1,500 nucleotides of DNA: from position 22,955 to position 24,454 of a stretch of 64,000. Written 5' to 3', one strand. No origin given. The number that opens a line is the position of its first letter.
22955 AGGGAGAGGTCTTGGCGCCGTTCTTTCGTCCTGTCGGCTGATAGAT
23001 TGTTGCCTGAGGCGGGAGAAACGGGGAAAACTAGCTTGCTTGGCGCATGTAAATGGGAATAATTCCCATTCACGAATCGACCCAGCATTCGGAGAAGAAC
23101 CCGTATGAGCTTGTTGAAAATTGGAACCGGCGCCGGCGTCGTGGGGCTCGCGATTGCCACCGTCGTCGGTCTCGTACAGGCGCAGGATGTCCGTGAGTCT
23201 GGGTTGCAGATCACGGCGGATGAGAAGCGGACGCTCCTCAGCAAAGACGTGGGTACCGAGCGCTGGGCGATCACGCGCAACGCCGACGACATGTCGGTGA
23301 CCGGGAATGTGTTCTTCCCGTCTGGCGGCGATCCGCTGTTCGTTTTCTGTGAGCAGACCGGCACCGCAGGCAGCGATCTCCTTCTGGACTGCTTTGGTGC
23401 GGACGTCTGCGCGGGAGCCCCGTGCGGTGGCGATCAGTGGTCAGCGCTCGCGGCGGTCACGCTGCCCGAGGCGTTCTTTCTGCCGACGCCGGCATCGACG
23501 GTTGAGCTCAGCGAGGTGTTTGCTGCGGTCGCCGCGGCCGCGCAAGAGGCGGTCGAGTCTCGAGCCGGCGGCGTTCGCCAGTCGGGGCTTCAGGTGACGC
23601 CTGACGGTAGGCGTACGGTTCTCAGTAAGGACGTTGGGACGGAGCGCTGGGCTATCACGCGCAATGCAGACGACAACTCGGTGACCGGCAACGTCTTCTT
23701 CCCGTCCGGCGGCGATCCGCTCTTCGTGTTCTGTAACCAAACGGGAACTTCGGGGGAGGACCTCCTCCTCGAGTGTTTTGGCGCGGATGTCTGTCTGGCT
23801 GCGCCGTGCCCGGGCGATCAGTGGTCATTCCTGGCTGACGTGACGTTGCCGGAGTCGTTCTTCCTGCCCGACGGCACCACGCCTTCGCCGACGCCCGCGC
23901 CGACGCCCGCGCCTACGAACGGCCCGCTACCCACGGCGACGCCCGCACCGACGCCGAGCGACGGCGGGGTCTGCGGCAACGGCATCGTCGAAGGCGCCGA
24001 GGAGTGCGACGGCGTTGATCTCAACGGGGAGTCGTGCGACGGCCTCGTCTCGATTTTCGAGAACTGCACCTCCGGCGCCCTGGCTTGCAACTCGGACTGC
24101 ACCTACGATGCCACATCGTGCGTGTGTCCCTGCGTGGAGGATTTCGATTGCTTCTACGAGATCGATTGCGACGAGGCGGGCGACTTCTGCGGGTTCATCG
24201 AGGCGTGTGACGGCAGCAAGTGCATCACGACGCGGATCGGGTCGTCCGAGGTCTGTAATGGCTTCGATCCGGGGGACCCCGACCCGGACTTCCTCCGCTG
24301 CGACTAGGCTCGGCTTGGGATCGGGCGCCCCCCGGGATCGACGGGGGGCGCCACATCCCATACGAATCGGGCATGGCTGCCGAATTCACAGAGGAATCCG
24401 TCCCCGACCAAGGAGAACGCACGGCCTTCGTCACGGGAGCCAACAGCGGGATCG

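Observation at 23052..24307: Secreted tandem-domain protein with a Myxococcus-type Cys-rich module, preceded by a perfect AT-rich palindrome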

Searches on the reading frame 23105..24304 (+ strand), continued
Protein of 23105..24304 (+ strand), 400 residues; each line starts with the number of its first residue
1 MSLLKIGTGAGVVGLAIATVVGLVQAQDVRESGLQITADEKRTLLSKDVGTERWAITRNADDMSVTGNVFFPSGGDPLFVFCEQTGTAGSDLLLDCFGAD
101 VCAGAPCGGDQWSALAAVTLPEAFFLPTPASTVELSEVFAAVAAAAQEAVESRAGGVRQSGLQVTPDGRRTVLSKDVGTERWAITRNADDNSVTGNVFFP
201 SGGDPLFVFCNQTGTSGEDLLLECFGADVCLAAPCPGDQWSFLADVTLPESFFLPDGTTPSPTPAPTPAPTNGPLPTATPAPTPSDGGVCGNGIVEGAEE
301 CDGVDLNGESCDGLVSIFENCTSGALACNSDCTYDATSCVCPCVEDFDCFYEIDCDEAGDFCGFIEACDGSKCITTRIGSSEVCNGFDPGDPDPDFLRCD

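Call 65: search_protein_families(library=pfam, proteins=[L074:2560-4431:+, L073:2827-4300:+, L071:2890-4896:+, L070:2341-3381:+], max_evalue=0.1)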
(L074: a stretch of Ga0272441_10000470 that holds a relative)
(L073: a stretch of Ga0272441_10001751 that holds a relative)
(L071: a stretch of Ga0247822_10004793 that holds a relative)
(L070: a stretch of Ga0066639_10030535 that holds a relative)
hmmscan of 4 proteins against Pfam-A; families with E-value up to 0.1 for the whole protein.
L074:2560-4431:+ (624 aa): 1 family
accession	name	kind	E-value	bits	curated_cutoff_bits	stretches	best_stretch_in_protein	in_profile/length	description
PF13948.11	DUF4215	-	8.7e-14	52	27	1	471-515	4-46/47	Domain of unknown function (DUF4215)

L073:2827-4300:+ (491 aa): 1 family
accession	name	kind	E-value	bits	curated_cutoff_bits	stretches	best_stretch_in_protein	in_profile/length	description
PF13948.11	DUF4215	-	0.054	14.2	27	0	194-234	2-43/47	Domain of unknown function (DUF4215)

L071:2890-4896:+ (669 aa): 2 families
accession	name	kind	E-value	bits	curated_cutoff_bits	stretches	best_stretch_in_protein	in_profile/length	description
PF00932.25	LTD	-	3.2e-11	44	34.3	1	350-460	4-107/109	Lamin Tail Domain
PF13948.11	DUF4215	-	3.6e-07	30.8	27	0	189-218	4-36/47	Domain of unknown function (DUF4215)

L070:2341-3381:+ (347 aa): 9 families
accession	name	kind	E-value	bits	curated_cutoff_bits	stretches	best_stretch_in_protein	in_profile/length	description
PF19077.6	Big_13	-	8.4e-07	29.9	27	1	212-274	27-89/102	Bacterial Ig-like domain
PF17936.7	Big_6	-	3.6e-06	27.6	27.6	1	117-182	15-81/83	Bacterial Ig domain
PF16389.11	DUF4998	-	0.011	15.8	29.1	1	145-184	70-109/199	Domain of unknown function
PF22352.2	K319L-like_PKD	-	0.019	15.4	27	1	113-183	10-83/84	K319L-like, PKD domain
PF00404.24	Dockerin_1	-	0.023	15.3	22.9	0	297-314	35-52/57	Dockerin type I domain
PF01105.29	EMP24_GP25L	-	0.025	15.1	25.9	0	135-184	48-99/182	emp24/gp25L/p24 family/GOLD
PF09479.16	Flg_new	-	0.029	14.9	27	1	152-189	24-61/65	Listeria-Bacteroides repeat domain (List_Bact_rpt)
PF07495.19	Y_Y_Y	-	0.034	14.5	26.6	0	148-184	28-64/65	Y_Y_Y domain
PF17957.7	Big_7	-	0.097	13.8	24.1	0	127-162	33-67/70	Bacterial Ig domain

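Call 73: search_protein_representatives(alignment_id=A1)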
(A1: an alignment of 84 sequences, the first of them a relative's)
Query: 84 sequences, 448 profile positions. Proteins with E-value up to 0.001 (for the whole library): 2318; up to 1e-10: 1083; up to 1e-30: 330. The best 150 are listed.
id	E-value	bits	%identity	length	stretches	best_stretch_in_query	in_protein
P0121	5.5e-154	530.3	-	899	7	11-382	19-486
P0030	6.7e-146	503.7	-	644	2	10-379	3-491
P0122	2.3e-140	485.5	-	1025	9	18-382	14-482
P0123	7.4e-140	483.8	-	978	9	18-379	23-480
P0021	1.4e-137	476.3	-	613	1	6-425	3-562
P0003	1.1e-134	466.7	-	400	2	10-254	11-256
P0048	7.0e-132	457.5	-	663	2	10-425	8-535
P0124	2.8e-131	455.5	-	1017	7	13-396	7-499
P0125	4.3e-131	454.9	-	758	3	10-379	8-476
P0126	3.5e-129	448.6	-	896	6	13-387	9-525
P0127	2.5e-127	442.5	-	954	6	11-388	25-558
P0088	1.7e-126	439.8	-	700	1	16-425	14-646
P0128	1.9e-126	439.6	-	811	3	9-380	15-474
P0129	1.3e-125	436.9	-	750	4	9-387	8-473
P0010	8.0e-124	430.9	-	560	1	10-414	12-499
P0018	5.8e-119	414.9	-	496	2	26-254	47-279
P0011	1.2e-112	394.1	-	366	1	9-255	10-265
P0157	1.4e-72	262.1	-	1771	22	330-381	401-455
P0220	1.4e-53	199.4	-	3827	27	321-379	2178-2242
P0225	3.3e-52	194.9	-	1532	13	334-386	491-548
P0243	4.8e-50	187.8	-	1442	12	328-390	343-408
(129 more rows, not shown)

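Call 86: search_protein_families(library=pfam, proteins=[P0157, P0220, P0225, P0243], max_evalue=0.001)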
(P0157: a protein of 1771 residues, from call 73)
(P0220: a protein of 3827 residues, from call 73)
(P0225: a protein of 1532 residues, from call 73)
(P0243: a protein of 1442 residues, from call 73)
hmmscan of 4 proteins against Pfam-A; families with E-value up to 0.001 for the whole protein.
P0157 (1771 aa): 4 families
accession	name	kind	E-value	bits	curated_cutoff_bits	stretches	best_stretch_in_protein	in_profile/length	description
PF25390.1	WD40_RLD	-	2.5e-71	241.4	150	2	1419-1630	141-358/363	RCC1-like domain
PF00415.24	RCC1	-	6.5e-60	200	21.7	6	1489-1536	1-50/50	Regulator of chromosome condensation (RCC1) repeat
PF13540.12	RCC1_2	-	7.8e-36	121.4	22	5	1422-1451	1-30/30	Regulator of chromosome condensation (RCC1) repeat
PF25384.1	Alsin_RLD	-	4.9e-07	29.8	100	0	1670-1705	274-309/405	Alsin RCC1-like domain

P0220 (3827 aa): 5 families
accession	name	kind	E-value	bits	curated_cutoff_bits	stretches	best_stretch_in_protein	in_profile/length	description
PF13229.12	Beta_helix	-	1.2e-38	132.6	25.9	6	1133-1300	5-157/158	Right handed beta helix region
PF08309.17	LVIVD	-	1.2e-17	63.4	20.2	1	396-426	4-35/42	LVIVD repeat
PF13948.11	DUF4215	-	4e-14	53.1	27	4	927-961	13-46/47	Domain of unknown function (DUF4215)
PF05048.19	NosD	-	3.7e-09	36.8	23.6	0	1195-1303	29-125/212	Periplasmic copper-binding protein (NosD)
PF17161.10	DUF5123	-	0.0002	22.9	35.1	0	1137-1215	1-81/113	Domain of unknown function (DUF5123)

P0225 (1532 aa): 1 family
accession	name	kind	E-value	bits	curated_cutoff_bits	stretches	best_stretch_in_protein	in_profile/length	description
PF13948.11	DUF4215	-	1.7e-08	35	27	0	171-211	2-43/47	Domain of unknown function (DUF4215)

P0243 (1442 aa): 2 families
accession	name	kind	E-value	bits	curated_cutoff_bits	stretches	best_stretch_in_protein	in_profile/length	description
PF13385.13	Laminin_G_3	-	1.3e-13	51.8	27.6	1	1266-1396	19-150/151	Concanavalin A-like lectin/glucanases superfamily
PF13948.11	DUF4215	-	0.00064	20.4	27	0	801-840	2-43/47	Domain of unknown function (DUF4215)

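Call 92: find_encoding_contigs(protein=P0016, flank=4000, max_places=1)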
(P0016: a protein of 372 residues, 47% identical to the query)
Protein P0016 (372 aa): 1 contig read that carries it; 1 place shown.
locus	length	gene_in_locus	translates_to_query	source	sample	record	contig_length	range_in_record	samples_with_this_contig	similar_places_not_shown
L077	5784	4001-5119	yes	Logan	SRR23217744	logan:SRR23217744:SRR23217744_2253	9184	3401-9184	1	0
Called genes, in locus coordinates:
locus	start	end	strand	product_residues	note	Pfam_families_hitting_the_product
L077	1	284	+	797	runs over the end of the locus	PF10017:Methyltransf_33, PF12867:DinB_2, PF03781:FGE-sulfatase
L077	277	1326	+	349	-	PF26684:DUF8230_N, PF26685:DUF8230_C, PF13378:MR_MLE_C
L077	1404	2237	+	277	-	PF00106:adh_short, PF08659:KR, PF13561:adh_short_C2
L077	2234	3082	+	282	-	PF08450:SGL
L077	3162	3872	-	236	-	-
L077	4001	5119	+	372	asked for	-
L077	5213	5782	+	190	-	?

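Call 93: find_encoding_contigs(protein=P0018, flank=4000, max_places=1)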
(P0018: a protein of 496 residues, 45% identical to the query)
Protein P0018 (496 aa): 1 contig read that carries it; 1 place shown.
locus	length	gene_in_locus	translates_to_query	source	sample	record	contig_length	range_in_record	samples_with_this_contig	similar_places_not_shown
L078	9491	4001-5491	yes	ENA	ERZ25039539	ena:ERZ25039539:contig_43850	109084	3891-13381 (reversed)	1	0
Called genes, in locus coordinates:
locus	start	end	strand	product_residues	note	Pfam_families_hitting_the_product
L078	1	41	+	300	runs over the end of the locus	-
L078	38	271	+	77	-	PF03781:FGE-sulfatase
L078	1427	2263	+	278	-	PF00106:adh_short, PF08659:KR, PF13561:adh_short_C2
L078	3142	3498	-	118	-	-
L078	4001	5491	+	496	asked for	-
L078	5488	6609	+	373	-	PF20257:SAM_HAT_C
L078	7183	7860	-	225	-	PF00158:Sigma54_activat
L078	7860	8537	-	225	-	-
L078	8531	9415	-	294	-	-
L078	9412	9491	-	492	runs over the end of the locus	-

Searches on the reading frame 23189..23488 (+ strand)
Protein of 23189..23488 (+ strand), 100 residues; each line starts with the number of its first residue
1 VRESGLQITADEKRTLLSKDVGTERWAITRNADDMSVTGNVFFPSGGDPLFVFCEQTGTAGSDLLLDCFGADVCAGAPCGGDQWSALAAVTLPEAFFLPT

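Call 82: search_solved_structures(query=A4, max_evalue=10, show_alignments=2)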
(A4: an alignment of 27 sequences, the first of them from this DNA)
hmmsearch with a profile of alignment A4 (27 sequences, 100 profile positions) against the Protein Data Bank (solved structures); distinct sequences matched with E-value up to 10: 0.

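Call 83: search_protein_families(library=pfam, alignment_id=A4, max_evalue=1)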
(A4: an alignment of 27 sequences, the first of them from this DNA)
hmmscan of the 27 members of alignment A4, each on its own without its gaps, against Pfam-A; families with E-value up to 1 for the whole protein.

A. member 1, seq(100 aa): 1 family
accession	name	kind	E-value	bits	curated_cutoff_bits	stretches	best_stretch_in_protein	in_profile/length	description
PF03494.18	Beta-APP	-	0.31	11.5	25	1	12-28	12-28/39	Beta-amyloid peptide (beta-APP)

B. families by the number of members that match (of 27 scanned): 4 families
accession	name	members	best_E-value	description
PF15238.11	TEADIR3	3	0.02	Omega loop, TEAD interating region 3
PF11941.14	DUF3459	1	0.16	Domain of unknown function (DUF3459)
PF02475.24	TRM5-TYW2_MTfase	1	0.17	TRM5/TYW2 methyltransferase domain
PF03494.18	Beta-APP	1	0.31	Beta-amyloid peptide (beta-APP)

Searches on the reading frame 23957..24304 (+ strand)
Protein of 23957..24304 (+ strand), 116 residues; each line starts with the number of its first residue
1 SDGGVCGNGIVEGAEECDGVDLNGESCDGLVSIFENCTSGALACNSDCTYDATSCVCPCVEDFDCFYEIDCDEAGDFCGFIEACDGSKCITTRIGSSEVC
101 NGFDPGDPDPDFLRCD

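Call 61: search_protein_families(library=pfam, proteins=[window:23957-24304:+], max_evalue=10)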
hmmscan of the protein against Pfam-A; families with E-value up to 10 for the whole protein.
seq(116 aa): 0 families

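Call 62: search_protein_families(library=ncbifam, proteins=[window:23957-24304:+], max_evalue=10)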
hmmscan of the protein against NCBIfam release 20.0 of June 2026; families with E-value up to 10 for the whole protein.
seq(116 aa): 0 families

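Call 63: find_homologous_proteins(query=window:23957-24304:+, max_evalue=0.001)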
Query seq(116 aa): no candidate shares three 5-residue words with the query. No homologue found.
